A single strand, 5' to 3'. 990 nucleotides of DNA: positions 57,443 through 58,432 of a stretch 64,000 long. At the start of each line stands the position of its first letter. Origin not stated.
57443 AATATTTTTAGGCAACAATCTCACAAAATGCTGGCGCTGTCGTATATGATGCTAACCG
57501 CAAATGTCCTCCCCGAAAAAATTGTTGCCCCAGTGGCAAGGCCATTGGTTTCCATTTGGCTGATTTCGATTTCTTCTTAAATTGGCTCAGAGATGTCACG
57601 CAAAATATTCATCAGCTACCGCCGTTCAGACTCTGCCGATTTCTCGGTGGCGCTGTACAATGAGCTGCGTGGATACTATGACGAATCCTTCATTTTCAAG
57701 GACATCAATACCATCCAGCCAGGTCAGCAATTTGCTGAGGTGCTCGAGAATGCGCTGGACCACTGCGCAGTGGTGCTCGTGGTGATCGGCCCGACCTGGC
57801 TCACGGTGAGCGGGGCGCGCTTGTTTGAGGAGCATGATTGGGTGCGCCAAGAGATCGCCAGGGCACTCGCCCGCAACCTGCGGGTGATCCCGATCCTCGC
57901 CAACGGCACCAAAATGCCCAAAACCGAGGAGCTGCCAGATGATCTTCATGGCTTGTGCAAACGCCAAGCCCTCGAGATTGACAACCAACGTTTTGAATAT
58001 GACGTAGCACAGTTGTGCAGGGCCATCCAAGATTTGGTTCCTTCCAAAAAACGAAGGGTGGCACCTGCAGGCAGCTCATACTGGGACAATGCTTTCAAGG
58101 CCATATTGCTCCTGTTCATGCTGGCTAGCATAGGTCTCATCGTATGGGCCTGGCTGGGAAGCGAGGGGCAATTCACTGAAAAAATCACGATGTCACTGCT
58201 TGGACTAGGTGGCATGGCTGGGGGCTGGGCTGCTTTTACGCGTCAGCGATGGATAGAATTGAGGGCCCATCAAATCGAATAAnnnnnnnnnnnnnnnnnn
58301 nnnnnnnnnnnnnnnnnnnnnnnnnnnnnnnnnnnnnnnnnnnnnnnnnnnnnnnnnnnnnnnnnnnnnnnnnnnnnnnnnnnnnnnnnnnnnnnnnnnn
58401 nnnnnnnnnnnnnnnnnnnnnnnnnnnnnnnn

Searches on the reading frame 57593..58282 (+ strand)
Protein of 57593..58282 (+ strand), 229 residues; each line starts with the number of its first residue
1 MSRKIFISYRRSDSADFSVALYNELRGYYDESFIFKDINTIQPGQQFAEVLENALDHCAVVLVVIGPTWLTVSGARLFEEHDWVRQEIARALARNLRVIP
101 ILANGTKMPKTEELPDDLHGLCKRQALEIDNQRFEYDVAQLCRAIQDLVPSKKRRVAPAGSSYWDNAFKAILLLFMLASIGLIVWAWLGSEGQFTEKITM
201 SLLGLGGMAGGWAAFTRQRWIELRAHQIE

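Call 47: search_protein_families(library=pfam, proteins=[window:57593-58282:+], max_evalue=0.001)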
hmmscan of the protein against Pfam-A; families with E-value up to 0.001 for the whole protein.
window:57593-58282:+ (229 aa): 2 families
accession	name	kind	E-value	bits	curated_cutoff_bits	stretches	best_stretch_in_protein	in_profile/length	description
PF13676.11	TIR_2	-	1.4e-12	48.6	28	1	5-115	1-98/122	TIR domain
PF01582.25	TIR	-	0.00015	22.1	21.3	1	5-125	4-121/179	TIR domain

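Call 66: search_protein_families(library=padloc, proteins=[window:57593-58282:+], max_evalue=0.001)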
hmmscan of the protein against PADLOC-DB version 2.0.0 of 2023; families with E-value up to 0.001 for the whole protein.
window:57593-58282:+ (229 aa): 3 families
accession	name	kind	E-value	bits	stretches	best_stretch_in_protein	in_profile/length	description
PDLC00434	ThsB1|ThsB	-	5.3e-11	40.2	1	2-112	138-237/396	TIR-like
PDLC02012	SAVED5--SAVED_TIR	-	2.2e-05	21.7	1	4-70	15-78/404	-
PDLC02421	Aga_TIR-PNTD1-PNTD2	-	0.00085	16.5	1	3-75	4-75/430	Class I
